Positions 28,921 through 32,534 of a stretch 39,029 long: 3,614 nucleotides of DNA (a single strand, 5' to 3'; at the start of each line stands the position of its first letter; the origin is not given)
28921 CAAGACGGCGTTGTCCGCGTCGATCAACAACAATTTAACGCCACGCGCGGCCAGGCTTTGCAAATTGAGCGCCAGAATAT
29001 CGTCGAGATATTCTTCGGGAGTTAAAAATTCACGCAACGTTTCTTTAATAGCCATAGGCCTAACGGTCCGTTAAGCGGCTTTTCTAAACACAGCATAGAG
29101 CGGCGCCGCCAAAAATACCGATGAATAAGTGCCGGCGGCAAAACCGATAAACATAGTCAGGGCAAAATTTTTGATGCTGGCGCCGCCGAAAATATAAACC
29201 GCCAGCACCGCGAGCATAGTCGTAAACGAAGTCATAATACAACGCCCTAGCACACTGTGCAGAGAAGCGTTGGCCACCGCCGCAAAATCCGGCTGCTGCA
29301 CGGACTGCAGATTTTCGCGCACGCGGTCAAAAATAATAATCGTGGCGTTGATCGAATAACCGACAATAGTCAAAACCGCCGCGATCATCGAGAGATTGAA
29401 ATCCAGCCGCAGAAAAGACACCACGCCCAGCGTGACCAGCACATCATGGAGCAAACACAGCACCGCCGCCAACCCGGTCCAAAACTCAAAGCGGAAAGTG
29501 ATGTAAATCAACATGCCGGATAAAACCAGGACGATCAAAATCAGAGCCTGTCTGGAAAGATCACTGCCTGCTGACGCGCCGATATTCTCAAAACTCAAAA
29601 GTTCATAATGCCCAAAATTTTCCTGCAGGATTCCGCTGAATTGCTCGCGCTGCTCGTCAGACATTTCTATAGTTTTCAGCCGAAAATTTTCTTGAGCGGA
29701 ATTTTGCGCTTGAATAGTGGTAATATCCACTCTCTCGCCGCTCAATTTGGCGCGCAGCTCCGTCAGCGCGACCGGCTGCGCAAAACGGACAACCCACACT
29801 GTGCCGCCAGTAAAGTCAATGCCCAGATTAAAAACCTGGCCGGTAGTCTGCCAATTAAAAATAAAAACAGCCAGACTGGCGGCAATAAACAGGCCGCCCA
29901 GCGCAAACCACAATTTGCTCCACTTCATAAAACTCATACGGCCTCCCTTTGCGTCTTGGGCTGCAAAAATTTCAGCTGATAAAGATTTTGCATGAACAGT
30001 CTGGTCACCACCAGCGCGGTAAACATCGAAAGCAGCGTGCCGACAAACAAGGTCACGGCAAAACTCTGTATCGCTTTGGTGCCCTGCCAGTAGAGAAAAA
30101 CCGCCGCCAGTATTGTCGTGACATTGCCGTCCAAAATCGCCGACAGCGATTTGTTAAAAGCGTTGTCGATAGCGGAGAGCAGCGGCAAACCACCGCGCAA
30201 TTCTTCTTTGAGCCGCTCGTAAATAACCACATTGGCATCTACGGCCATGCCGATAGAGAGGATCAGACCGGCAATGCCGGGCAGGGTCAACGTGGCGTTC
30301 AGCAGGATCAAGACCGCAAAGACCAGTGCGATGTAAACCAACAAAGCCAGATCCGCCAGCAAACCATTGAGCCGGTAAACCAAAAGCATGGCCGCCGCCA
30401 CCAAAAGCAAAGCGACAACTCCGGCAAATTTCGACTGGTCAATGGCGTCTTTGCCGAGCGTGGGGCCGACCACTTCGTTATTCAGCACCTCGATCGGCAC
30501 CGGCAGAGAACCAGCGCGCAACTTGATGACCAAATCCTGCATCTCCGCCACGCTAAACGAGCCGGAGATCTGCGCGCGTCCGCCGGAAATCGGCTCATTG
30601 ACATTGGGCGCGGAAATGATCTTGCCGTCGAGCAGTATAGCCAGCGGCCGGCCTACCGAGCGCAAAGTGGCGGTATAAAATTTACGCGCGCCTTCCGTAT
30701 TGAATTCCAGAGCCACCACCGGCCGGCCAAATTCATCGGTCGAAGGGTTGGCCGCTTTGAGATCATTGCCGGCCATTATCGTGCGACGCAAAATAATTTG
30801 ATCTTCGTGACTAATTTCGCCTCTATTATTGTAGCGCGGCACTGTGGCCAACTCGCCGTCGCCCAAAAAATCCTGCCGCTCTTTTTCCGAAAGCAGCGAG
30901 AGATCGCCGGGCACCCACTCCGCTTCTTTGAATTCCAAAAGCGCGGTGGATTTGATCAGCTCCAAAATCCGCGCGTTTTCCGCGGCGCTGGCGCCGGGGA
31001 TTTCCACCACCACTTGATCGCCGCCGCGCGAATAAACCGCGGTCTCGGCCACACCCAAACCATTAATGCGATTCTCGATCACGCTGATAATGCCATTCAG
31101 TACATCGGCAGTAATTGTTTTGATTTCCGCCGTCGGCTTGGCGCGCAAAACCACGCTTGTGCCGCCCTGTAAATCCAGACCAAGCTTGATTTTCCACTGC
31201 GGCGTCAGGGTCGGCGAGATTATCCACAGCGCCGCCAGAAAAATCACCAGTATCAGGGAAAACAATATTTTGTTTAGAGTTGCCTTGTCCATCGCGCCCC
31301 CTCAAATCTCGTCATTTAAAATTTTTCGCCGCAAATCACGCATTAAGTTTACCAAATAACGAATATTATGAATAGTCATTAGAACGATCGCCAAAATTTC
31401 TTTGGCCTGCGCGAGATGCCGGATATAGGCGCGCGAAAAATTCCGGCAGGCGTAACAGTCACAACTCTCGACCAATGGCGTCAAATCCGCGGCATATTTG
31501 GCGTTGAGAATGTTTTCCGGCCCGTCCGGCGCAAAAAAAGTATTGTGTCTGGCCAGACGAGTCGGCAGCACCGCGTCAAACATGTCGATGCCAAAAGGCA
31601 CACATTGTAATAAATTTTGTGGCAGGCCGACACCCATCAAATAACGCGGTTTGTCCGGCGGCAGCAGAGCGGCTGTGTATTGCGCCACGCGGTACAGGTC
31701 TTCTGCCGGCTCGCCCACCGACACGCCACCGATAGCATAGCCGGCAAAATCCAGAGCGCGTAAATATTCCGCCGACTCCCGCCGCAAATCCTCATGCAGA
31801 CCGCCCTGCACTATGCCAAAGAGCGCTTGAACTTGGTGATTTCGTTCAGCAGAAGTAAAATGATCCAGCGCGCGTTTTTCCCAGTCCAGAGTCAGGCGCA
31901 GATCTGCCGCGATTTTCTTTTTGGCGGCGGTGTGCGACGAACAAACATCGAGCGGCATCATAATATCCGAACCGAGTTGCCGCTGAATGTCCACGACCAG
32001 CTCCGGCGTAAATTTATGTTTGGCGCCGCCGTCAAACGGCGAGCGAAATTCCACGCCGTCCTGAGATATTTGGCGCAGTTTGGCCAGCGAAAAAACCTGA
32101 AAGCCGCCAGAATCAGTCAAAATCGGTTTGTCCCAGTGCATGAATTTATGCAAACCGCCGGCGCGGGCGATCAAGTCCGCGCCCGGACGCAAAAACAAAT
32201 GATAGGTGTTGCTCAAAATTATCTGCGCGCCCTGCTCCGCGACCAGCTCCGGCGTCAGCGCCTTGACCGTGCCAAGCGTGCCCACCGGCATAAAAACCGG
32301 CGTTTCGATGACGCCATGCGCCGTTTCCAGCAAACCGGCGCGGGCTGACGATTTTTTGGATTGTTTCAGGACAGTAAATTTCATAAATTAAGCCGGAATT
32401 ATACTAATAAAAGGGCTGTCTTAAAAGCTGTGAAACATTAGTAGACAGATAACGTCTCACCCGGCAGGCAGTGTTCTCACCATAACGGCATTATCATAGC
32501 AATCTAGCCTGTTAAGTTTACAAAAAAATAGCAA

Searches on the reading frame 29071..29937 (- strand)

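Call 7: search_protein_families(library=ncbifam, proteins=[window:29071-29937:-])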
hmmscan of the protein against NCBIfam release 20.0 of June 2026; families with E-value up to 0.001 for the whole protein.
window:29071-29937:- (288 aa): 24 families
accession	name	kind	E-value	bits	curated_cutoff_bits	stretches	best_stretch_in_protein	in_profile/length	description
TIGR00966.2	transloc_SecF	equivalog_domain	4e-83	279.1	160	1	2-283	2-278/279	protein translocase subunit SecF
NF009583.0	PRK13024.1-3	subfamily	3.7e-75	253.4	721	1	2-286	458-735/755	protein translocase subunit SecDF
NF011315.0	PRK14726.1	equivalog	4.3e-59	200.4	1249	1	2-286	548-829/855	protein translocase subunit SecDF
NF009581.0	PRK13024.1-1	equivalog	2.6e-55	187.9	1058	1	3-286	451-731/752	protein translocase subunit SecDF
NF009585.0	PRK13024.1-5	equivalog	5.3e-54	183.6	1037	1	2-285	671-978/993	protein translocase subunit SecDF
NF009584.0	PRK13024.1-4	equivalog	1.4e-52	179.1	1171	1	3-286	453-733/759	protein translocase subunit SecDF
TIGR00916.1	2A0604s01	subfamily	9.5e-48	162.8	148.6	1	111-274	70-231/231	SecD/SecF family protein translocase subunit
NF009580.0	PRK13023.1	equivalog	2.7e-47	161.5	1153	1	13-284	480-750/775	protein translocase subunit SecDF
NF009582.0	PRK13024.1-2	equivalog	5.2e-36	124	723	1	4-284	523-824/859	protein translocase subunit SecDF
NF009540.0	PRK12911.1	equivalog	5.5e-29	100.2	1878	1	119-282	1224-1392/1403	bifunctional preprotein translocase subunit SecD/SecF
NF046001.1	SecDF_plasm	equivalog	2.6e-23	82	500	1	2-285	538-847/878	protein translocase subunit SecDF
NF006354.0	PRK08578.1-2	equivalog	7.2e-22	78.1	353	1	17-251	23-239/296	preprotein translocase subunit SecF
NF041305.1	SecF_Halo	equivalog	1.3e-20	73.9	420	1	17-270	26-269/289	protein translocase subunit SecF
NF006355.0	PRK08578.1-3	equivalog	1.3e-17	64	421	1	18-271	27-270/290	preprotein translocase subunit SecF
TIGR01129.1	secD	equivalog_domain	7.5e-16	58.3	244.4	1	117-280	236-396/397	protein translocase subunit SecD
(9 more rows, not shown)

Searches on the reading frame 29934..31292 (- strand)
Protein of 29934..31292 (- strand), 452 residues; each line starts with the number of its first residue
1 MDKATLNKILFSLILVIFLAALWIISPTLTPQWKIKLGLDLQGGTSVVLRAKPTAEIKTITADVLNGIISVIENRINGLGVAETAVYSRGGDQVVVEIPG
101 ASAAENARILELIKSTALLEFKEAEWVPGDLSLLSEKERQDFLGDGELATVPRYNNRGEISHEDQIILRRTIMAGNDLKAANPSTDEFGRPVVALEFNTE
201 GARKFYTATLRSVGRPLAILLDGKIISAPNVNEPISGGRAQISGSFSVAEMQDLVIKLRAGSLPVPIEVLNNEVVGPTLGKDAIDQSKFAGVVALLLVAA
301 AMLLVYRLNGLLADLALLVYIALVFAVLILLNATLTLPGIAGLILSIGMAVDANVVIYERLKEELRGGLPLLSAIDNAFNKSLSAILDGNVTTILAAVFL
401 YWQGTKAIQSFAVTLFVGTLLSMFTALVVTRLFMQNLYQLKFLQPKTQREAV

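Call 7: search_protein_families(library=ncbifam, proteins=[window:29934-31292:-])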
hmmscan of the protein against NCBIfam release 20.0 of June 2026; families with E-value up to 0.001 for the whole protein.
window:29934-31292:- (452 aa): 25 families
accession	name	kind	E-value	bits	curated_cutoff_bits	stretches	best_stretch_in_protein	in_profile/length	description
NF009583.0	PRK13024.1-3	subfamily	9.1e-129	430.7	721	1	7-441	8-435/755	protein translocase subunit SecDF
TIGR01129.1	secD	equivalog_domain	2.3e-118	395.8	244.4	1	37-434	1-397/397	protein translocase subunit SecD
NF009585.0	PRK13024.1-5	equivalog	8.5e-97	325.2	1037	1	171-438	381-648/993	protein translocase subunit SecDF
NF011315.0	PRK14726.1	equivalog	3e-91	306.8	1249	1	56-439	154-526/855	protein translocase subunit SecDF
TIGR00916.1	2A0604s01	subfamily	2.3e-71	240.1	148.6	1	197-427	1-231/231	SecD/SecF family protein translocase subunit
NF009581.0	PRK13024.1-1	equivalog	1.6e-70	238.2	1058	2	222-446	195-419/752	protein translocase subunit SecDF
NF009584.0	PRK13024.1-4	equivalog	4.1e-67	227.1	1171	2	223-446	194-421/759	protein translocase subunit SecDF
NF009545.0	PRK12933.1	equivalog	3.4e-58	197.6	728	1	56-438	223-594/604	protein translocase subunit SecD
NF009580.0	PRK13023.1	equivalog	1.8e-57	195.2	1153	1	27-436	54-446/775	protein translocase subunit SecDF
NF009540.0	PRK12911.1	equivalog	1.1e-52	178.7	1878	1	214-434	839-1058/1403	bifunctional preprotein translocase subunit SecD/SecF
NF006218.0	PRK08343.1-4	subfamily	2e-40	138.8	383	2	169-430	114-381/392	preprotein translocase subunit SecD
NF009582.0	PRK13024.1-2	equivalog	1.1e-38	132.7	723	1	225-445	275-495/859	protein translocase subunit SecDF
NF046001.1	SecDF_plasm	equivalog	1.1e-30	106.4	500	1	252-447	319-513/878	protein translocase subunit SecDF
NF006216.0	PRK08343.1-2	equivalog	2.3e-27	96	519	2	249-425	310-489/506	preprotein translocase subunit SecD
TIGR00966.2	transloc_SecF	equivalog_domain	3.5e-24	85.8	160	1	264-431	106-273/279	protein translocase subunit SecF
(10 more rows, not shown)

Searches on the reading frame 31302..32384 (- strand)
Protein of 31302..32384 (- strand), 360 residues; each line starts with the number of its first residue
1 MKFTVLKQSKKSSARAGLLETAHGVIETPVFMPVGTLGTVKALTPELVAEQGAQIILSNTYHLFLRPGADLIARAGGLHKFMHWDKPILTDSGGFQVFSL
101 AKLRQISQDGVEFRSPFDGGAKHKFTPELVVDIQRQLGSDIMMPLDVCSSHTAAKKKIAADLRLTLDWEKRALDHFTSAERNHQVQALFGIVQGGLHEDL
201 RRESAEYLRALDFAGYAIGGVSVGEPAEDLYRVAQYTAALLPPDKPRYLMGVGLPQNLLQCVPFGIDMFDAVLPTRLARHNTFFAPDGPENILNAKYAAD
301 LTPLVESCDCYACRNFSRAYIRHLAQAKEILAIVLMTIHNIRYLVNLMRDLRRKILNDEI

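Call 7: search_protein_families(library=ncbifam, proteins=[window:31302-32384:-])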
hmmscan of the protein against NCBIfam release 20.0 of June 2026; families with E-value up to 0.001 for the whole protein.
window:31302-32384:- (360 aa): 4 families
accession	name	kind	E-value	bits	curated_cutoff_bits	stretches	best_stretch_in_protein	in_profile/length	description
TIGR00430.1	Q_tRNA_tgt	equivalog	1.8e-144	481.3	306.75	1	8-359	6-351/368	tRNA guanosine(34) transglycosylase Tgt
TIGR00449.1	tgt_general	superfamily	2.9e-140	467.3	47.6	1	8-359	4-350/367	tRNA-guanine transglycosylase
TIGR00432.2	arcsn_tRNA_tgt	equivalog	2e-43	148.5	350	2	125-359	101-322/441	tRNA guanosine(15) transglycosylase TgtA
NF040592.1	tRNA_mod_ArcS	equivalog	6.4e-07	28.4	440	1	239-358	123-223/575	archaeosine synthase subunit alpha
